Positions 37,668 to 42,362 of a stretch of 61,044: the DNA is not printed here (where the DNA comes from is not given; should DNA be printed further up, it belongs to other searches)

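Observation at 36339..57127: Minimal T7SS-like module (FHA-EccC/EssC + WXG100 + WXG-lipase) embedded at the end of a kinase/FHA/PP2C + giant Ig protein + MoxR/DUF58/TGase operon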

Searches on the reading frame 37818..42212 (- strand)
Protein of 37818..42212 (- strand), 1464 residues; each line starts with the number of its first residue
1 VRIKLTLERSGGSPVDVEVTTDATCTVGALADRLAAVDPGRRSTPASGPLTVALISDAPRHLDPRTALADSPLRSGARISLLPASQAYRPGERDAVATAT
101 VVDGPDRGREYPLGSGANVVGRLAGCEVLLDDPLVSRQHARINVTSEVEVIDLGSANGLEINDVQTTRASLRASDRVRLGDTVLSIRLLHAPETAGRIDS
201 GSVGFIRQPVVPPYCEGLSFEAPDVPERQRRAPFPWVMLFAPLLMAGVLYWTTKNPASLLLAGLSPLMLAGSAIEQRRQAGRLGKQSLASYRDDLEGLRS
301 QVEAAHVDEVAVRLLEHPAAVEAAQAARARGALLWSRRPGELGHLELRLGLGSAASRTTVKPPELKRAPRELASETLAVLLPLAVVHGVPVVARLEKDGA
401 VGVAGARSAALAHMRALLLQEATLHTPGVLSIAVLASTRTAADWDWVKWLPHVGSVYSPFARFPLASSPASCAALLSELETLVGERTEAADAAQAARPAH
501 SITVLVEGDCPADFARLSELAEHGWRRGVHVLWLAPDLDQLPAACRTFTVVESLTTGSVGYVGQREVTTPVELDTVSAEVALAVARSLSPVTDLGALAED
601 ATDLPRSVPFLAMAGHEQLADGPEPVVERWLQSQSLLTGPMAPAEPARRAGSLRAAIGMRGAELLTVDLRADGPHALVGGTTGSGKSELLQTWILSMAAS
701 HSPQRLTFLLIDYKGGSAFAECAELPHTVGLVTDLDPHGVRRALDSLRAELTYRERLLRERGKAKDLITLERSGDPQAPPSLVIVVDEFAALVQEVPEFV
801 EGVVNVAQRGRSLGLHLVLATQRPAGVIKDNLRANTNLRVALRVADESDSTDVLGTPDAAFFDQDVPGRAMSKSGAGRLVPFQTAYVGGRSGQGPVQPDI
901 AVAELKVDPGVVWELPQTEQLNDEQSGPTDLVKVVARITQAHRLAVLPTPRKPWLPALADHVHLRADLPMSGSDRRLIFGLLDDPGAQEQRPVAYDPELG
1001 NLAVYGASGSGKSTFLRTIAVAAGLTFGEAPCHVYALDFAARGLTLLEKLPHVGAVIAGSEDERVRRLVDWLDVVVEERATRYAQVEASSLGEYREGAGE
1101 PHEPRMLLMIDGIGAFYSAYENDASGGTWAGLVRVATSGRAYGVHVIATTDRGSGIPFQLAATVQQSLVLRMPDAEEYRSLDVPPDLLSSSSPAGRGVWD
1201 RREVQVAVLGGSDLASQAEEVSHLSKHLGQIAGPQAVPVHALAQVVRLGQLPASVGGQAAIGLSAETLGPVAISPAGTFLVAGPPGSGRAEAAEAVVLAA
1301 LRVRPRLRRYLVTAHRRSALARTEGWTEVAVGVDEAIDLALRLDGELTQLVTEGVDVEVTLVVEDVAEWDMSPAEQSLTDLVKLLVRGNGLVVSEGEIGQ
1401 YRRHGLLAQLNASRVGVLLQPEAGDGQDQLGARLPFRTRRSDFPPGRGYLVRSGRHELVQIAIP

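Call 3: search_protein_families(library=pfam, proteins=[window:37818-42212:-], max_evalue=0.01)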
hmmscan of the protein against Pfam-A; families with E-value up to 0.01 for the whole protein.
window:37818-42212:- (1464 aa): 15 families
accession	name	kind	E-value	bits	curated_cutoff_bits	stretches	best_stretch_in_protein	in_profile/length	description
PF01580.24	FtsK_SpoIIIE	-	1.8e-55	188.3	24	2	663-825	29-220/221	FtsK/SpoIIIE family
PF16697.10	Yop-YscD_cpl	-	1.2e-15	58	33.2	1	101-186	2-90/94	Inner membrane component of T3SS, cytoplasmic domain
PF00498.31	FHA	-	5.7e-13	49.5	20.7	1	119-180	2-67/67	FHA domain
PF13191.12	AAA_16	-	2.8e-08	34.9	32.6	2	670-808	21-160/167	AAA ATPase domain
PF13555.12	AAA_29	-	3.5e-07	30.3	27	0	1000-1016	23-39/61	P-loop containing region of AAA domain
PF20703.3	nSTAND1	-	6e-07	29.9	27.1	0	668-796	29-131/379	Novel STAND NTPase 1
PF13401.12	AAA_22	-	7.6e-06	26.7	27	0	1000-1020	6-26/130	AAA domain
PF05729.18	NACHT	-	1.5e-05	25.3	26.7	0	1003-1023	4-24/167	NACHT domain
PF25199.1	nSTAND_NTPase5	-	2.5e-05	24.6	34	0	1002-1024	44-66/145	Novel STAND NTPase 5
PF13245.12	AAA_19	-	8.6e-05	23.2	25.1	0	1274-1371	9-104/134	AAA domain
PF00004.35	AAA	-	0.00076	20.4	21.2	0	1004-1156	3-114/131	ATPase family associated with various cellular activities (AAA)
PF00005.33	ABC_tran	-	0.0012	19.9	25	0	1002-1021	14-33/137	ABC transporter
PF00437.27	T2SSE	-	0.0014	17.8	24.9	0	676-694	145-163/370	Type II/IV secretion system protein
PF13481.12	AAA_25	-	0.0022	18.1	27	0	1003-1149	37-187/195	AAA domain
PF01935.23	DUF87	-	0.0023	18.5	23.2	0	673-715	23-62/220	Helicase HerA, central domain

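Call 7: search_protein_families(library=ncbifam, proteins=[window:37818-42212:-], max_evalue=0.001)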
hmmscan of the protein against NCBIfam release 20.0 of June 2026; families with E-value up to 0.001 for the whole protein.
window:37818-42212:- (1464 aa): 12 families
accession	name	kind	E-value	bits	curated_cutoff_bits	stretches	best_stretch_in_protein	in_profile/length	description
TIGR03928.1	T7_EssCb_Firm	equivalog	5e-151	504.8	778.4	1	281-1207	90-1013/1296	type VII secretion protein EssC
TIGR03924.1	T7SS_EccC_a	equivalog_domain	2.3e-109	367.1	509.15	2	231-889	17-671/673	type VII secretion protein EccCa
TIGR03925.1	T7SS_EccC_b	equivalog_domain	3.6e-89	299.6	346.55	2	948-1320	15-406/564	type VII secretion protein EccCb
NF007615.0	PRK10263.1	equivalog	4.3e-17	61.1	1566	2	780-856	1140-1218/1355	DNA translocase FtsK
NF049868.1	FhaB_Rv0019c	equivalog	5.3e-13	49.3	125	1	88-185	58-157/158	FHA domain-containing protein FhaB/FipA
NF052573.1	HisKinEspAMyxo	equivalog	4.8e-11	41.4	1400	1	107-183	37-116/755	serine histidine kinase EspA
NF033760.1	gliding_GltG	equivalog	2.8e-10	39.4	650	1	120-187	28-97/650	adventurous gliding motility protein GltG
NF041660.2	oxygluDhInhib_OdhI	equivalog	3e-08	33.6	200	1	98-181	38-122/130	oxoglutarate dehydrogenase inhibitor Odhl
TIGR02500.1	type_III_yscD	equivalog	5.5e-05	22.3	86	1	101-162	5-51/413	type III secretion system inner membrane ring subunit SctD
TIGR03354.1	VI_FHA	hypoth_equivalog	0.00013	21.9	120.25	1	112-190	20-104/420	type VI secretion system-associated FHA domain protein TagH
NF040937.1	HerA_Thermprot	equivalog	0.00015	20.3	800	0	805-859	376-429/487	DNA double-strand break repair helicase HerA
TIGR00929.1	VirB4_CagE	subfamily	0.00067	18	643.1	0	998-1022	436-460/792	VirB4 family type IV secretion/conjugal transfer ATPase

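Call 9: find_homologous_proteins(query=window:37818-42212:-, max_evalue=1e-20)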
Query window:37818-42212:- (1464 aa): 548 proteins with E <= 1e-20 among 8000 candidates; the best 120 are listed.
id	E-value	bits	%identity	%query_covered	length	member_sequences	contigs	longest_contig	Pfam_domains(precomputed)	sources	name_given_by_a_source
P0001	0.0e+0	3197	100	100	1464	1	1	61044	PF00498.32,PF05729.19,PF16697.11,PF13555.13,PF13401.13,PF20703.4,PF01580.25,PF25199.2,PF13191.13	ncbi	-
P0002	0.0e+0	1590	54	100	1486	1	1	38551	PF00498.32,PF16697.11,PF13555.13,PF13401.13,PF20703.4,PF01580.25,PF25199.2,PF13191.13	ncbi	-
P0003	0.0e+0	1586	53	100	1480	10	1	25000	PF00498.32,PF16697.11,PF13555.13,PF13401.13,PF01580.25,PF13191.13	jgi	jgi:DNA segregation ATPase FtsK/SpoIIIE, S-DNA-T family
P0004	0.0e+0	1580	54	100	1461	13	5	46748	PF00498.32,PF13245.13,PF16697.11,PF13555.13,PF13401.13,PF20703.4,PF01580.25,PF25199.2,PF13191.13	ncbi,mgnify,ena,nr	ncbi:MAG TPA: FtsK/SpoIIIE domain-containing protein [Ornithinibacter sp.]|mgnify:CR=1 FL=1|nr:FtsK/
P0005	0.0e+0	1578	54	100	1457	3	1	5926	PF00498.32,PF00005.34,PF16697.11,PF13555.13,PF13401.13,PF20703.4,PF01580.25,PF25199.2,PF13191.13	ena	-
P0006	0.0e+0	1552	54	100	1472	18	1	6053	PF00498.32,PF16697.11,PF13555.13,PF13401.13,PF20703.4,PF01580.25,PF13191.13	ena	-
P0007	0.0e+0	1539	53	100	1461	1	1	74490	PF00498.32,PF16697.11,PF13401.13,PF20703.4,PF01580.25,PF25199.2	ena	-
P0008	0.0e+0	1518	52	100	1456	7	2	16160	PF00498.32,PF05729.19,PF16697.11,PF13555.13,PF13401.13,PF20703.4,PF01580.25,PF25199.2,PF13191.13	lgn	-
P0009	0.0e+0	1512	52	100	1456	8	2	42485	PF00498.32,PF05729.19,PF16697.11,PF13555.13,PF13401.13,PF01580.25,PF25199.2,PF13191.13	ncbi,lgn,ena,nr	ncbi:MAG TPA: FtsK/SpoIIIE domain-containing protein [Tetrasphaera sp.]|nr:FtsK/SpoIIIE domain-conta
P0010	0.0e+0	1506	52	100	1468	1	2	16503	PF00498.32,PF16697.11,PF13555.13,PF13401.13,PF01580.25,PF25199.2,PF13191.13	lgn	-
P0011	0.0e+0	1502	52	100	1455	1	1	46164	PF00437.27,PF00498.32,PF00005.34,PF13245.13,PF16697.11,PF13555.13,PF13401.13,PF20703.4,PF01580.25,PF25199.2,PF13191.13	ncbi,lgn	-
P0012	0.0e+0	1502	52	100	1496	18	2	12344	PF00498.32,PF16697.11,PF13555.13,PF13401.13,PF01580.25,PF25199.2,PF13191.13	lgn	-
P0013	0.0e+0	1478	51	100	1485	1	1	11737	PF00437.27,PF13604.13,PF13555.13,PF00004.36,PF13401.13,PF20703.4,PF13191.13,PF00498.32,PF00005.34,PF13476.13,PF05729.19,PF16697.11,PF01580.25,PF25199.2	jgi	jgi:S-DNA-T family DNA segregation ATPase FtsK/SpoIIIE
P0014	0.0e+0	1429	50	100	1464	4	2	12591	PF00437.27,PF00498.32,PF00005.34,PF16697.11,PF13555.13,PF13401.13,PF20703.4,PF01580.25,PF25199.2,PF13191.13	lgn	-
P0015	0.0e+0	1419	49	100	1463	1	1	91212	PF00437.27,PF13604.13,PF13555.13,PF00004.36,PF13401.13,PF20703.4,PF13191.13,PF06414.19,PF00498.32,PF00005.34,PF13476.13,PF05729.19,PF16697.11,PF01580.25,PF25199.2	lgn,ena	-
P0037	0.0e+0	1335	49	96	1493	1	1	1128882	PF00437.27,PF13245.13,PF13555.13,PF00004.36,PF13401.13,PF20703.4,PF13191.13,PF00498.32,PF05729.19,PF16697.11,PF01580.25,PF25199.2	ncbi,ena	-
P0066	0.0e+0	1271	48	100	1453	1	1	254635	PF00498.32,PF16697.11,PF13555.13,PF13401.13,PF01580.25,PF25199.2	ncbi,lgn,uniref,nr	ncbi:FHA domain-containing protein [Acidiferrimicrobium sp. IK]|uniref:FtsK/SpoIIIE domain-containin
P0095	0.0e+0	1234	47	100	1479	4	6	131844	PF00498.32,PF16697.11,PF13555.13,PF01580.25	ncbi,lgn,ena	-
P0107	0.0e+0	1219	45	100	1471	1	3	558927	PF00437.27,PF13604.13,PF13245.13,PF13555.13,PF00004.36,PF13401.13,PF13191.13,PF00498.32,PF05729.19,PF16697.11,PF01580.25,PF25199.2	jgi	jgi:DNA segregation ATPase FtsK/SpoIIIE, S-DNA-T family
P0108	0.0e+0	1219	47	100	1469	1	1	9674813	PF00498.32,PF13245.13,PF05729.19,PF16697.11,PF13555.13,PF13401.13,PF20703.4,PF01580.25,PF25199.2,PF13191.13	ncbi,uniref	ncbi:FtsK/SpoIIIE domain-containing protein [Dactylosporangium sp. CA-139066]|uniref:FtsK/SpoIIIE do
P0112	0.0e+0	1206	45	100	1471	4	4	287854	PF00437.27,PF00498.32,PF13245.13,PF05729.19,PF16697.11,PF13555.13,PF13401.13,PF01580.25,PF25199.2,PF13481.13,PF13191.13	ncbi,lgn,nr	ncbi:MAG: FHA domain-containing protein [Actinobacteria bacterium]|nr:FHA domain-containing protein 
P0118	0.0e+0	1196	45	100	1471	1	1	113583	PF00498.32,PF16697.11,PF13555.13,PF13401.13,PF01580.25,PF25199.2,PF13191.13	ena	-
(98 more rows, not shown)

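Call 11: find_encoding_contigs(protein=P0108, flank=10000, max_places=2)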
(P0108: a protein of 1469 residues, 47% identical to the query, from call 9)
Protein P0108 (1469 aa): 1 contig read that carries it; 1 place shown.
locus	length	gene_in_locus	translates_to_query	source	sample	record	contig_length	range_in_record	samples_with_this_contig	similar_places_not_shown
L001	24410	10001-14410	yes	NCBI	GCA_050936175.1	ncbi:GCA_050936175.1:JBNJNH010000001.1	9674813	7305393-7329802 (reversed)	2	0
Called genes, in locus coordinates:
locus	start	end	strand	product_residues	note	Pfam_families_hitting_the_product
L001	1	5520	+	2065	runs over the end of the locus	PF17892:Cadherin_5 (faint), PF17963:Big_9, PF00041:fn3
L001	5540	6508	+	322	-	PF20030:bpMoxR, PF07724:AAA_2 (weak), PF00004:AAA (weak), PF07726:AAA_3, PF07728:AAA_5, PF17863:AAA_lid_2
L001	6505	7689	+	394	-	PF01882:DUF58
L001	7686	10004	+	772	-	PF01841:Transglut_core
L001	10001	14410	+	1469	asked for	PF00498:FHA, PF13245:AAA_19 (faint), PF16697:Yop-YscD_cpl, PF13191:AAA_16 (faint), PF25199:nSTAND_NTPase5 (faint), PF01580:FtsK_SpoIIIE, PF05729:NACHT (faint), PF01580:FtsK_SpoIIIE, +3 more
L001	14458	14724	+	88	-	-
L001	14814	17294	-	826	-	PF00990:GGDEF, PF00563:EAL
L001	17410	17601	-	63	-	PF18963:DUF5703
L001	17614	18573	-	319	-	-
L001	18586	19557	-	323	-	PF00248:Aldo_ket_red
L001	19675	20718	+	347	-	PF00296:Bac_luciferase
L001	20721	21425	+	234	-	PF00300:His_Phos_1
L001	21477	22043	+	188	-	PF11290:DUF3090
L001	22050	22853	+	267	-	-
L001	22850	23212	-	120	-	PF18029:Glyoxalase_6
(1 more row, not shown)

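Call 12: find_encoding_contigs(protein=P0066, flank=10000, max_places=2)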
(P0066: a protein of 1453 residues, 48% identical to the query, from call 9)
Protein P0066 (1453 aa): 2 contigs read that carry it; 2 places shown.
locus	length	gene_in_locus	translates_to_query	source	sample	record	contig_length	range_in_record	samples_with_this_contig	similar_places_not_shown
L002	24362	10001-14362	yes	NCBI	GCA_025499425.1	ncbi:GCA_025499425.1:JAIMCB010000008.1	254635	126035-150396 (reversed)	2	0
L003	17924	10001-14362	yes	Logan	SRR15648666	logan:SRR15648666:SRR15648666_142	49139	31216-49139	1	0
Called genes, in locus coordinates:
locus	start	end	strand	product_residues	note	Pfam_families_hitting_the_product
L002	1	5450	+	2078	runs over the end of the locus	PF17892:Cadherin_5 (faint), PF17963:Big_9, PF00041:fn3, PF25059:FN3_DSCAM-DSCAML_C (faint), PF00041:fn3 (weak)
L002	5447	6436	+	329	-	PF20030:bpMoxR, PF07724:AAA_2 (faint), PF07726:AAA_3, PF07728:AAA_5, PF00004:AAA (weak), PF17863:AAA_lid_2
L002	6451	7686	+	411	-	PF01882:DUF58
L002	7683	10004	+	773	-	PF11992:TgpA_N, PF01841:Transglut_core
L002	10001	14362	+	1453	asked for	PF00498:FHA, PF16697:Yop-YscD_cpl, PF25199:nSTAND_NTPase5 (faint), PF01580:FtsK_SpoIIIE, PF13401:AAA_22 (faint), PF13555:AAA_29 (faint), PF01580:FtsK_SpoIIIE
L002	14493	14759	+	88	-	-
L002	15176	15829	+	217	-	-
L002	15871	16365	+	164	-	-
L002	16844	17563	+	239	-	-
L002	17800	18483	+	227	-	PF01520:Amidase_3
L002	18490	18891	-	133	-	PF10825:DUF2752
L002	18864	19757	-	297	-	-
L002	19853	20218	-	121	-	PF13828:DUF4190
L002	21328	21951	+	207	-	-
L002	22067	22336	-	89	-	-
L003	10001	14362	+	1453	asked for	PF00498:FHA, PF16697:Yop-YscD_cpl, PF25199:nSTAND_NTPase5 (faint), PF01580:FtsK_SpoIIIE, PF13401:AAA_22 (faint), PF13555:AAA_29 (faint), PF01580:FtsK_SpoIIIE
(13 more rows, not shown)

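Call 29: find_encoding_contigs(protein=P0001, flank=1000, max_places=1)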
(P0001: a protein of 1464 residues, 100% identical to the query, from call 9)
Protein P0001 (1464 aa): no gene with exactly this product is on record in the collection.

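Call 30: find_encoding_contigs(protein=P0037, flank=10000, max_places=1)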
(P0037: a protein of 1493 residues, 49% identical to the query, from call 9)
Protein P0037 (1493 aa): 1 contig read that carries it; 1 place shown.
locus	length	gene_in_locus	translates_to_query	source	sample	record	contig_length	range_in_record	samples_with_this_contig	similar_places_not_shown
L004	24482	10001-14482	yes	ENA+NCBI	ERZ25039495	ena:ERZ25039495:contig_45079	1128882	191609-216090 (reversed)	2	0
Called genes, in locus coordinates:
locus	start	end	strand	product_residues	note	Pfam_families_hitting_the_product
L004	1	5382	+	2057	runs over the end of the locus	PF17892:Cadherin_5 (weak), PF17963:Big_9, PF17803:Cadherin_4 (weak), PF17963:Big_9, PF00041:fn3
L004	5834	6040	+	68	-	PF07726:AAA_3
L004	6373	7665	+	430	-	-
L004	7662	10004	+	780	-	PF11992:TgpA_N (weak), PF01841:Transglut_core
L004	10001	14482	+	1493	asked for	PF13245:AAA_19 (faint), PF00498:FHA, PF16697:Yop-YscD_cpl, PF13191:AAA_16 (faint), PF00004:AAA (faint), PF01580:FtsK_SpoIIIE, PF25199:nSTAND_NTPase5 (faint), PF01580:FtsK_SpoIIIE, +5 more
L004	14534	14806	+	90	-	PF06013:WXG100 (weak)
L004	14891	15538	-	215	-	-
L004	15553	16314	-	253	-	-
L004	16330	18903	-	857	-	PF00069:Pkinase, PF07714:PK_Tyr_Ser-Thr, PF13458:Peripla_BP_6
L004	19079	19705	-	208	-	PF00041:fn3 (faint)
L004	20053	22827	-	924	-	PF00069:Pkinase, PF07714:PK_Tyr_Ser-Thr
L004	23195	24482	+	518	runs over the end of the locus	-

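Call 31: find_encoding_contigs(protein=P0112, flank=10000, max_places=1)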
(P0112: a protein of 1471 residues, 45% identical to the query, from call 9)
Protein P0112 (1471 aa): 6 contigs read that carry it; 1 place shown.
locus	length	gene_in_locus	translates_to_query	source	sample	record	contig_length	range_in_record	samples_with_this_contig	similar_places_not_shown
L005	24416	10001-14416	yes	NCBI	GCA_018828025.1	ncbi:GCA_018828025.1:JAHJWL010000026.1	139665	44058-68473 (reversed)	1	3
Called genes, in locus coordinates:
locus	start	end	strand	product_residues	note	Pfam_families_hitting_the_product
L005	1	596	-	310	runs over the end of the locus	-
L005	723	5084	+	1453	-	PF17892:Cadherin_5 (weak), PF17963:Big_9, PF17803:Cadherin_4 (weak), PF17892:Cadherin_5 (weak), PF17963:Big_9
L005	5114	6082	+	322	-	PF00493:MCM (faint), PF20030:bpMoxR, PF00158:Sigma54_activat (faint), PF00004:AAA (weak), PF07724:AAA_2 (weak), PF07726:AAA_3, PF07728:AAA_5, PF17863:AAA_lid_2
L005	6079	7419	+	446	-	PF01882:DUF58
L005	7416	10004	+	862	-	PF11992:TgpA_N (weak), PF01841:Transglut_core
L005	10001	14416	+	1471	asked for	PF00498:FHA, PF16697:Yop-YscD_cpl, PF13245:AAA_19 (faint), PF13191:AAA_16 (faint), PF00437:T2SSE (faint), PF01580:FtsK_SpoIIIE, PF05729:NACHT (faint), PF01580:FtsK_SpoIIIE, +4 more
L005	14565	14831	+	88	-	-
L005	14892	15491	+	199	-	-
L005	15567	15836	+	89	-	-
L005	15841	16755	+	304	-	PF05257:CHAP (weak)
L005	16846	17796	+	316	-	PF00498:FHA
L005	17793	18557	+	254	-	PF00498:FHA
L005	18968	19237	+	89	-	PF00498:FHA (weak)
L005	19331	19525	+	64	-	-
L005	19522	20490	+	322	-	-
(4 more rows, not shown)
